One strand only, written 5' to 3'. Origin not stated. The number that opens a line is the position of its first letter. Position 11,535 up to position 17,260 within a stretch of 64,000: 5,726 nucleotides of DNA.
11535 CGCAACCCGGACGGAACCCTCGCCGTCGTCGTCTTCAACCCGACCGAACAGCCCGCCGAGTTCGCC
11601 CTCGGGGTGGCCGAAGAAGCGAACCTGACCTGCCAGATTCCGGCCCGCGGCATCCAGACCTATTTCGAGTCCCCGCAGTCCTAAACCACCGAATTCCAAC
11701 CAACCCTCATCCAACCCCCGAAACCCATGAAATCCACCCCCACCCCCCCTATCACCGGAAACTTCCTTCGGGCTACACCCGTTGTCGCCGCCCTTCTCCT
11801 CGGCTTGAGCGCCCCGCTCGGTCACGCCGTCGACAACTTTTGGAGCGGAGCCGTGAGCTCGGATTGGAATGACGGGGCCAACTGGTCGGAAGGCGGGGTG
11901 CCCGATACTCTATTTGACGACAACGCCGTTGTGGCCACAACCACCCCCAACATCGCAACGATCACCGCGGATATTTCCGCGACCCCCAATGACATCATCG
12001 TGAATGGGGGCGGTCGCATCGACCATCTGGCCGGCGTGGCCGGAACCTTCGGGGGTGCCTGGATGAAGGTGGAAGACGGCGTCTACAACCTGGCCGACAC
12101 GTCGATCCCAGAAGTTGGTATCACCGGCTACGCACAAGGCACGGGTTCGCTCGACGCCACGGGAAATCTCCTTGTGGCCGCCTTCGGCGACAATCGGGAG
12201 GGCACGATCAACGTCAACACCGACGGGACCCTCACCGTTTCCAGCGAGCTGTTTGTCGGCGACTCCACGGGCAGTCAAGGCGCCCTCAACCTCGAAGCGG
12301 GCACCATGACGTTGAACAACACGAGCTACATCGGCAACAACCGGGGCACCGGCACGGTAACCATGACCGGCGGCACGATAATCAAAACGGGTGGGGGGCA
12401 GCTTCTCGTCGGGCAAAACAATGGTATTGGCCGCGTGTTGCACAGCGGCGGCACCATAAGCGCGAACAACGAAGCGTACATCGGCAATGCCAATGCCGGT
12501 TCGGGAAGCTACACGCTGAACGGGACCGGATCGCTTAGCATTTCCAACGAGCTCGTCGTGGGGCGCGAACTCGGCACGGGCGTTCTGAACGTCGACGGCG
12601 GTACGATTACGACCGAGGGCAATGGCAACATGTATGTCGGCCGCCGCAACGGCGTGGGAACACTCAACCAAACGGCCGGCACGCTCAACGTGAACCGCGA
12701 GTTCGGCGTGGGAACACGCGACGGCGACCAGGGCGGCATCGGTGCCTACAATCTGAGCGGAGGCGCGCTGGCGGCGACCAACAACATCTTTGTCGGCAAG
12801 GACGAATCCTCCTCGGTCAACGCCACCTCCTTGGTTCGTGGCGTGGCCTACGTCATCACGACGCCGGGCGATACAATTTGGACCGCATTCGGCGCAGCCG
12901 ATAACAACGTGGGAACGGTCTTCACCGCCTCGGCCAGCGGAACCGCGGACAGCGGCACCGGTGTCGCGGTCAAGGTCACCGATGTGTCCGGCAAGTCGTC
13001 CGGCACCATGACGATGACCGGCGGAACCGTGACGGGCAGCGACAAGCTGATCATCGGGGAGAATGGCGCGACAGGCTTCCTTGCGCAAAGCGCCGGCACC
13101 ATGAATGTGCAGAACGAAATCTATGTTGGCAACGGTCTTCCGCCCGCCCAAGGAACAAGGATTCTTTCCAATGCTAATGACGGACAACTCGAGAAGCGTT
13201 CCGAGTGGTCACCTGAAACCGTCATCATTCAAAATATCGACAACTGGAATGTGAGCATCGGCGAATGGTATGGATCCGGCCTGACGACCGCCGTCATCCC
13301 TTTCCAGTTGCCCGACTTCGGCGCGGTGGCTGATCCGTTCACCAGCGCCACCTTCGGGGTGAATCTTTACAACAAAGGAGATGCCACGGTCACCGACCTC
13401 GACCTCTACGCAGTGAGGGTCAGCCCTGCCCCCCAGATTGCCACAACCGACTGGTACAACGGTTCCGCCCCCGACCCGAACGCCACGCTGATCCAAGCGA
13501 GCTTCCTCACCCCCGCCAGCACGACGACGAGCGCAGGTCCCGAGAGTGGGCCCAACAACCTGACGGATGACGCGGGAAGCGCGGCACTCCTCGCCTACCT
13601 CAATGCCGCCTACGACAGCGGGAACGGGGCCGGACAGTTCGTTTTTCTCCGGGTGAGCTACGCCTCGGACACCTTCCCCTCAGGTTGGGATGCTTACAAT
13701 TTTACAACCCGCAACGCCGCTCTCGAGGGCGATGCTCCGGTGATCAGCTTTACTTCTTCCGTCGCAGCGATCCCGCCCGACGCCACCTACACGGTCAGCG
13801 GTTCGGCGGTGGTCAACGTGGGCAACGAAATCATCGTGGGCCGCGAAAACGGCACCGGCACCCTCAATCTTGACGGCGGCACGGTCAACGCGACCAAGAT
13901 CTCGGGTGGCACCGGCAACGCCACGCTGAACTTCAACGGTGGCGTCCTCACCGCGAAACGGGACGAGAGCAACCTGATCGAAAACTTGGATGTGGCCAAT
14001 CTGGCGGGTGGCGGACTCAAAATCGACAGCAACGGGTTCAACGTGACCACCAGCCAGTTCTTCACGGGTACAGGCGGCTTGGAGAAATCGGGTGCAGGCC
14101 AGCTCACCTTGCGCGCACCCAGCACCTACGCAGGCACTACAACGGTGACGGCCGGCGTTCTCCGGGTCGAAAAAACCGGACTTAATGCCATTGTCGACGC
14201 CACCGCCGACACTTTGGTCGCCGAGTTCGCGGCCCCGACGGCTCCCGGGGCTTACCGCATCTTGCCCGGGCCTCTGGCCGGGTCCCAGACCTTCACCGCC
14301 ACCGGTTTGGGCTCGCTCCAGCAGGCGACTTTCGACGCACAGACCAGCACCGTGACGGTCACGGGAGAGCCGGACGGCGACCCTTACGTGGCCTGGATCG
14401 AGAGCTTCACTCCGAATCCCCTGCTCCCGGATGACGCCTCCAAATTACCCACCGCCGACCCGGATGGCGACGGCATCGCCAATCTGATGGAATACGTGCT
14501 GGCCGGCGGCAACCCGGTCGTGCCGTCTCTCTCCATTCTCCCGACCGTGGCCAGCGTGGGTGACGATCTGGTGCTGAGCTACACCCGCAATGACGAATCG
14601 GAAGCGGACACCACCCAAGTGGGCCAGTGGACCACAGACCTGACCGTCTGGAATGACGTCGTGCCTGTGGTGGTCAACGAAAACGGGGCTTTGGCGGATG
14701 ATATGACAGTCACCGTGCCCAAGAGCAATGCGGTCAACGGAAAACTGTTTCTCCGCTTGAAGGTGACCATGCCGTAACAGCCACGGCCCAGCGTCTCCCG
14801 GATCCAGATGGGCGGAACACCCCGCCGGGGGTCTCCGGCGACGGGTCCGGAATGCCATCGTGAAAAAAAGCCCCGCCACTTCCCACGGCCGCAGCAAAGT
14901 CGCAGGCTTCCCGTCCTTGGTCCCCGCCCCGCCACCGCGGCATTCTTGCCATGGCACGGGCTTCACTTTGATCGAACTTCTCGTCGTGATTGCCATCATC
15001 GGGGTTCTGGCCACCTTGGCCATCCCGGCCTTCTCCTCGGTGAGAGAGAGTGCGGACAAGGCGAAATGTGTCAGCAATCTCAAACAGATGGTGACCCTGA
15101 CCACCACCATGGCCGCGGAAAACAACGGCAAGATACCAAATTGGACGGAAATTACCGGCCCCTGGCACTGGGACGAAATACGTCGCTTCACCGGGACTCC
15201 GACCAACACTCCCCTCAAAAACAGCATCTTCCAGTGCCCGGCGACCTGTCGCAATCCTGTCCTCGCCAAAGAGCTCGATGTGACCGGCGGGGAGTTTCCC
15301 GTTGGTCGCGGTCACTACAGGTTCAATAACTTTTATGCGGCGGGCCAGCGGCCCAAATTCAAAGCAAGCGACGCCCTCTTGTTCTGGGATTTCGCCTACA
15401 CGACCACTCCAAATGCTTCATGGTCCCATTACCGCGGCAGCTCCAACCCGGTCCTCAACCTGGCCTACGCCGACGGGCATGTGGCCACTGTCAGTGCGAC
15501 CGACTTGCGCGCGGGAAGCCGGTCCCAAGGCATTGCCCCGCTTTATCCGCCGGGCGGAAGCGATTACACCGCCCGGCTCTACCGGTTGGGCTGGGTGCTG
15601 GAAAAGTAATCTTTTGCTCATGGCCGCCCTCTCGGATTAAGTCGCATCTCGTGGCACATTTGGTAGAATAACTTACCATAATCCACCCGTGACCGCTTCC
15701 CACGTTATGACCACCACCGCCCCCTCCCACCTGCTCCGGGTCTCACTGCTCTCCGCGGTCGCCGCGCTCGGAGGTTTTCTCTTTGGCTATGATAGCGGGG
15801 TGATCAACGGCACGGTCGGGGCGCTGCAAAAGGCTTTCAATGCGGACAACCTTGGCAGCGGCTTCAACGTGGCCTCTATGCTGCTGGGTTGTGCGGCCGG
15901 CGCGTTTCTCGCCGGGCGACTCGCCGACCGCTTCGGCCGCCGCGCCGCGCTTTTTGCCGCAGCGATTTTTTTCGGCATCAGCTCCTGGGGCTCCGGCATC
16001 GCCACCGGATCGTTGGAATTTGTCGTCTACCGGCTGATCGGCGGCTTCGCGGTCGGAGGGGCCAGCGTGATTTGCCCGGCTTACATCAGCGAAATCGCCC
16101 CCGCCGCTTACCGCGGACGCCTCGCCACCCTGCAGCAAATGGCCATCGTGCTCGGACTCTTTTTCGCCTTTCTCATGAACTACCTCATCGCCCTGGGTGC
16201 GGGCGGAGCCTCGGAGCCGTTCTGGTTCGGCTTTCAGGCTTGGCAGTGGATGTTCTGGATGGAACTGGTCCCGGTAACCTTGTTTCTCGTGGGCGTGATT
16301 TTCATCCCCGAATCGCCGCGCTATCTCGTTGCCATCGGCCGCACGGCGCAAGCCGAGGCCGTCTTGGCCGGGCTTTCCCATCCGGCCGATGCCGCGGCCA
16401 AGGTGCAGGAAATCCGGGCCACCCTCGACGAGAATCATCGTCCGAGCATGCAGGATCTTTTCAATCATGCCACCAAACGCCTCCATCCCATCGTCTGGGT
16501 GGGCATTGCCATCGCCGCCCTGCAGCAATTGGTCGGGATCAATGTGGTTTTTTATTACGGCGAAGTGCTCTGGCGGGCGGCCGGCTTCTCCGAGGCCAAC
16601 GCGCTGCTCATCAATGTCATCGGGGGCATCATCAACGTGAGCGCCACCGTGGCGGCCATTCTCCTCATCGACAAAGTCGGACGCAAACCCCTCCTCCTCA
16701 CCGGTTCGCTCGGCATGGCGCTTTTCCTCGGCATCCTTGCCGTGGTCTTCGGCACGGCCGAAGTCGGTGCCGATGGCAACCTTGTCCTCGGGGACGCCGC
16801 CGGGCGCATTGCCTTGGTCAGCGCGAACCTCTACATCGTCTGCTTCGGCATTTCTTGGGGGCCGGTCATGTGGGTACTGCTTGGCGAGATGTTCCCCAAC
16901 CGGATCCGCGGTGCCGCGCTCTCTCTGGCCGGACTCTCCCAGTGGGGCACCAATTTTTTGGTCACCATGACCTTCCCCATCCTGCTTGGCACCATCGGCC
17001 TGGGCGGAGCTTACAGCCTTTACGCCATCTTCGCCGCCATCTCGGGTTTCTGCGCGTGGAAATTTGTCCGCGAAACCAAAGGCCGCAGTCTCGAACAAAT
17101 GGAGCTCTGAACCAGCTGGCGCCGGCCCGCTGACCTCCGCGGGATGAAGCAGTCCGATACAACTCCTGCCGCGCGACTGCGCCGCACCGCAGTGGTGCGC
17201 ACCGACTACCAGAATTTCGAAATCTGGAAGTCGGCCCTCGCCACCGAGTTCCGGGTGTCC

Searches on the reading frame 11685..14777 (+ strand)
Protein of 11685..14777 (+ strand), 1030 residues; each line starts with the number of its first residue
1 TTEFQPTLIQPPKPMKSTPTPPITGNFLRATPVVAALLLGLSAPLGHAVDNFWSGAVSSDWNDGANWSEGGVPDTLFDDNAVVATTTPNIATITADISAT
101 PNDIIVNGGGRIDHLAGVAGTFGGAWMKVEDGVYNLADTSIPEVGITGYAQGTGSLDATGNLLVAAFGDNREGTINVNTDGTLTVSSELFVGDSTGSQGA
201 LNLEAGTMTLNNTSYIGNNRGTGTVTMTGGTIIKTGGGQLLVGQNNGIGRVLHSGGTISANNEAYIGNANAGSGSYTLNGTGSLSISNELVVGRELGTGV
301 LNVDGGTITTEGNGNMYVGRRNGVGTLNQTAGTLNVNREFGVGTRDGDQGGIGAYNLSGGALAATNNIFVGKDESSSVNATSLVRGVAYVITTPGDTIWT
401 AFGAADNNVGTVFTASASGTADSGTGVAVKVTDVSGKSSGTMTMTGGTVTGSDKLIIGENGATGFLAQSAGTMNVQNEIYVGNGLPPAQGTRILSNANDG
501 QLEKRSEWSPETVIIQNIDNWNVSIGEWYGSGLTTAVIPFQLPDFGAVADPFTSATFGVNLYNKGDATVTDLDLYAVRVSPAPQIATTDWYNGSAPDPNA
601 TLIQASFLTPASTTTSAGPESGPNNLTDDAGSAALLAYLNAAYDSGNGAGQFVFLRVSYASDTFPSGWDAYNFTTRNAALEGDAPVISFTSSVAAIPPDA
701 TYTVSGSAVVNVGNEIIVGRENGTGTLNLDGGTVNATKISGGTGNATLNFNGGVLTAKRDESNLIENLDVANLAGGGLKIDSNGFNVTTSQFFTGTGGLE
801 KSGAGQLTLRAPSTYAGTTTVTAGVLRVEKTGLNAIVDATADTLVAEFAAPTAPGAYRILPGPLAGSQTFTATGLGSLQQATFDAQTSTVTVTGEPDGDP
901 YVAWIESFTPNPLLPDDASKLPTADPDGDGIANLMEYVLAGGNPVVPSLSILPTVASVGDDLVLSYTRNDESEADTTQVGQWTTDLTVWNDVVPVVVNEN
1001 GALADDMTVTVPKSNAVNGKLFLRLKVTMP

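Call 64: search_protein_families(library=pfam, proteins=[window:11685-14777:+], max_evalue=0.00001)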
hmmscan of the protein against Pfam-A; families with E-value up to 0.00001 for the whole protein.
window:11685-14777:+ (1030 aa): 1 family
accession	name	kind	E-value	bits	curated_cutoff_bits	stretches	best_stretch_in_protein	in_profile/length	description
PF12951.13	PATR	-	2e-08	34.5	27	1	799-828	1-30/30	Passenger-associated-transport-repeat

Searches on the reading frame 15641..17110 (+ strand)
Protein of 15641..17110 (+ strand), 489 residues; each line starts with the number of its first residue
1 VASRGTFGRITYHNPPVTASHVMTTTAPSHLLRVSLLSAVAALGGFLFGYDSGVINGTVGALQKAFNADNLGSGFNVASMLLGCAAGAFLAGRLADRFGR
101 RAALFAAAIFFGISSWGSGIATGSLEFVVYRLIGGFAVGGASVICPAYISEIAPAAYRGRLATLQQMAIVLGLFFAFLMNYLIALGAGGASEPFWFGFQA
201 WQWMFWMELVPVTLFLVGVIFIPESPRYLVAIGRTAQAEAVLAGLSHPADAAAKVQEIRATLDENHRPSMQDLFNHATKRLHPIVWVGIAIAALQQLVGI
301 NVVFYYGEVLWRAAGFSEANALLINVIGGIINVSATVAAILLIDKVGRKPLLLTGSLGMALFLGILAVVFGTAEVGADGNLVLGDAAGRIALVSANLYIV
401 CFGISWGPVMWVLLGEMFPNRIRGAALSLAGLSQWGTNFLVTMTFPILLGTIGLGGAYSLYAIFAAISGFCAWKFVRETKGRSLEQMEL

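Call 64: search_protein_families(library=pfam, proteins=[window:15641-17110:+], max_evalue=0.00001)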
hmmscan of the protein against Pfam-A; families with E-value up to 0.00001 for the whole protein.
window:15641-17110:+ (489 aa): 2 families
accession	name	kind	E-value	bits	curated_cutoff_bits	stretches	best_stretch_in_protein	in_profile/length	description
PF00083.30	Sugar_tr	-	4.9e-113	378.8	22.3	1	38-488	2-449/452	Sugar (and other) transporter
PF07690.21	MFS_1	-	2e-29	103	33.4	1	42-433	2-338/347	Major Facilitator Superfamily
